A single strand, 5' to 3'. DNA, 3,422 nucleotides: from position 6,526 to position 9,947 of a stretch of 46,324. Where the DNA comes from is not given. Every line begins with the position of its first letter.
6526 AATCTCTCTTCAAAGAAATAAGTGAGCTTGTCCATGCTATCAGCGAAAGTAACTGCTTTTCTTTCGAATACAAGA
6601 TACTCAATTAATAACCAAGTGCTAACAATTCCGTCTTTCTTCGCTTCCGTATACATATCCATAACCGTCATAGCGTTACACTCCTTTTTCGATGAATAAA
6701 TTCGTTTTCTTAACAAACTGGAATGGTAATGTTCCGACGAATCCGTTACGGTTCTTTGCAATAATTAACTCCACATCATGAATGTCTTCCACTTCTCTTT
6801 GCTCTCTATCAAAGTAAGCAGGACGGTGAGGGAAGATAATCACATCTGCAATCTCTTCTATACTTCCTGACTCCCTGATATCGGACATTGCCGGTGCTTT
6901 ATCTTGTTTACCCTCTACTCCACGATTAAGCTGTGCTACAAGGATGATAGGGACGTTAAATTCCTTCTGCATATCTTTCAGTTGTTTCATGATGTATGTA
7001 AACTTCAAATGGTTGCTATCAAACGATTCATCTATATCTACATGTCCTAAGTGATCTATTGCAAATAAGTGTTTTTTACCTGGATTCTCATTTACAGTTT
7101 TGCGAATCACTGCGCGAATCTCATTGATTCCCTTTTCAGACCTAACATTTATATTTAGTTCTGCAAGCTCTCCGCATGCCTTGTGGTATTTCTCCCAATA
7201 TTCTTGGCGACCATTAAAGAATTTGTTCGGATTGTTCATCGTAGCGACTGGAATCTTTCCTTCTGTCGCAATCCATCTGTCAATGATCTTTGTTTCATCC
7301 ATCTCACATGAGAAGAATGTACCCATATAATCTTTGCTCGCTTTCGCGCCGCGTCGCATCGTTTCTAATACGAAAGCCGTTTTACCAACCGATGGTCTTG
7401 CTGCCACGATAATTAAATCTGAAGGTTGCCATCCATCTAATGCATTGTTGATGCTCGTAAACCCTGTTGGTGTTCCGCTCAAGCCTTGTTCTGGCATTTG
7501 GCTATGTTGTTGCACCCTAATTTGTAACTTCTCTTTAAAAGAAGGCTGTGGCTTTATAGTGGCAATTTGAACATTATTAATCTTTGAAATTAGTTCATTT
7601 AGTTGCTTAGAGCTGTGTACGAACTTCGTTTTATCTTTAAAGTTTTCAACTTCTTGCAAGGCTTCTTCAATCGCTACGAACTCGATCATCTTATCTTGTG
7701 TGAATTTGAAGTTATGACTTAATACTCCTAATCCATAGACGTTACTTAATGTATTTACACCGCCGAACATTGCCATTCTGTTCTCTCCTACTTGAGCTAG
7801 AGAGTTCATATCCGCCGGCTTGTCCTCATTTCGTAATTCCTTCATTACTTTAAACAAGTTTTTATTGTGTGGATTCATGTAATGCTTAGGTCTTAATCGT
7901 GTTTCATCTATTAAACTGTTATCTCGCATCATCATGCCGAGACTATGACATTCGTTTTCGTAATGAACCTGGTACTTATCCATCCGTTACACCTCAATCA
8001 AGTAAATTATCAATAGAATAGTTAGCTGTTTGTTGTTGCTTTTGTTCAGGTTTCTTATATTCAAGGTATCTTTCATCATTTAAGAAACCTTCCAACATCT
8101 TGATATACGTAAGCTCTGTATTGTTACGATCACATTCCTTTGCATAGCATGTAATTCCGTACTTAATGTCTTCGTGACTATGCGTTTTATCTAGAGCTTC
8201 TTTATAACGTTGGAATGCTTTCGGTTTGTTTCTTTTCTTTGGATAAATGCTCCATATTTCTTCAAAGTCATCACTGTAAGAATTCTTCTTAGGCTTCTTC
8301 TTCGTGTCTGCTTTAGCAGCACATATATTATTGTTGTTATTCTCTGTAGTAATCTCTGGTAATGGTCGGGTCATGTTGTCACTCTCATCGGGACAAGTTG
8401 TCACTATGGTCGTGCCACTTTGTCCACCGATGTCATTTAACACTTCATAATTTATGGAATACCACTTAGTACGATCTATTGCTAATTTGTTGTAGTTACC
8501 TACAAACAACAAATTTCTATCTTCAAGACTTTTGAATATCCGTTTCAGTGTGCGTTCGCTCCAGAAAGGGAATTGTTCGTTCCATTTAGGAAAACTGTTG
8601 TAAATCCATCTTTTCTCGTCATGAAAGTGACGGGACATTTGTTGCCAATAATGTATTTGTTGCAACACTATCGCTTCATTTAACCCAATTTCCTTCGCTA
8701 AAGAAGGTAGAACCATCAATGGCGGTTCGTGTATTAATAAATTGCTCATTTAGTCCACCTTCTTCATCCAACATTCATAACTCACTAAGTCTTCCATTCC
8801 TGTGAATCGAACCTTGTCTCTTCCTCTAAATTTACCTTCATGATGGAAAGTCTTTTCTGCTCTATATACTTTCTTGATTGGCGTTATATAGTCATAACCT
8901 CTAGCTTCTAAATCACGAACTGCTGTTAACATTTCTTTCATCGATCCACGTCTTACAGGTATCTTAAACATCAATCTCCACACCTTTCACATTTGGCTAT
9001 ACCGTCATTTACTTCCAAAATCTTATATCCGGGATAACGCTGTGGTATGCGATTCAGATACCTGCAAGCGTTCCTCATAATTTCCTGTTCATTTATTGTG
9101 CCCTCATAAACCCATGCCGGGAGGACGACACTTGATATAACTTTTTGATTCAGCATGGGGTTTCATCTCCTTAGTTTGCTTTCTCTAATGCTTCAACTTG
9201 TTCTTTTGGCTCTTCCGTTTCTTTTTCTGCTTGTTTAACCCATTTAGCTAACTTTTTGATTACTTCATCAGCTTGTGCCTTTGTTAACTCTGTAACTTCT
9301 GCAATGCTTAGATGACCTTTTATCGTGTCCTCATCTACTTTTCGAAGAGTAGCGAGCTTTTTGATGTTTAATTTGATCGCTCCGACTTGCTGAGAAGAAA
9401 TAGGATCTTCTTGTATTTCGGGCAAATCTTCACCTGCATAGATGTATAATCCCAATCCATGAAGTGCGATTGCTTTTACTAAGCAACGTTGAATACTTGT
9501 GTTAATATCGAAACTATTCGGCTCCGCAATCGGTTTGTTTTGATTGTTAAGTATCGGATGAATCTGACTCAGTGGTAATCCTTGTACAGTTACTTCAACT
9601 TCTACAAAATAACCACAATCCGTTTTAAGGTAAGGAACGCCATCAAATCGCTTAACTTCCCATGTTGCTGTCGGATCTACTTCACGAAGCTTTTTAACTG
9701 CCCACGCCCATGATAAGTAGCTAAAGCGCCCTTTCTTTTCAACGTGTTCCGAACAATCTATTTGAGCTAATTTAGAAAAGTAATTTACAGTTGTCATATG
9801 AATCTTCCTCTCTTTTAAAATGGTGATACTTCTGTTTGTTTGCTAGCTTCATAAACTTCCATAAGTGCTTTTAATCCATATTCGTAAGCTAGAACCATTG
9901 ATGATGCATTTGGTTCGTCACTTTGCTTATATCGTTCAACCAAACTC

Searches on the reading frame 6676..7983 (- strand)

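Call 80: search_protein_families(library=phrogs, proteins=[window:6676-7983:-], max_evalue=0.00001)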
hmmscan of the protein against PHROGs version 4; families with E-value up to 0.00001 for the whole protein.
window:6676-7983:- (435 aa): 4 families
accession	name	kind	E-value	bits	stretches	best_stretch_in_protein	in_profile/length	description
phrog_19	-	DNA, RNA and nucleotide metabolism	4.1e-81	274.7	1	8-432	161-580/621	DnaB-like replicative helicase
phrog_243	-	DNA, RNA and nucleotide metabolism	1e-39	137.2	1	170-430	17-265/273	DnaB-like replicative helicase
phrog_11530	-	unknown function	2.8e-27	96.8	1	278-424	8-149/184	-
phrog_239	-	DNA, RNA and nucleotide metabolism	5.8e-24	86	1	152-433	325-599/801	DNA primase/helicase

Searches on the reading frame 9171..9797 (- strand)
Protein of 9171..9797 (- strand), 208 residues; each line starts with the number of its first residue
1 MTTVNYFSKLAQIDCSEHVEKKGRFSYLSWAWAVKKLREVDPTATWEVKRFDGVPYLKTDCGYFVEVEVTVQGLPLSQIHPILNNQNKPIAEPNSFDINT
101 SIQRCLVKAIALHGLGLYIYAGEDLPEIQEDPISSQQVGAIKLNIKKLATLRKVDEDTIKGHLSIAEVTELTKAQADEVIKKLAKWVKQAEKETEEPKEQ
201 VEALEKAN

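Call 80: search_protein_families(library=phrogs, proteins=[window:9171-9797:-], max_evalue=0.00001)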
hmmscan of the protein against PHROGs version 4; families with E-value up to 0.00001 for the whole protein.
window:9171-9797:- (208 aa): 2 families
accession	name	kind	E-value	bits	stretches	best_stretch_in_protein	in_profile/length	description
phrog_8492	-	DNA, RNA and nucleotide metabolism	6.6e-72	243.3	1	2-206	18-263/269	Sak-like ssDNA annealing protein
phrog_659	-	DNA, RNA and nucleotide metabolism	4.6e-70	236.4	1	2-202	2-201/205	Sak-like ssDNA annealing protein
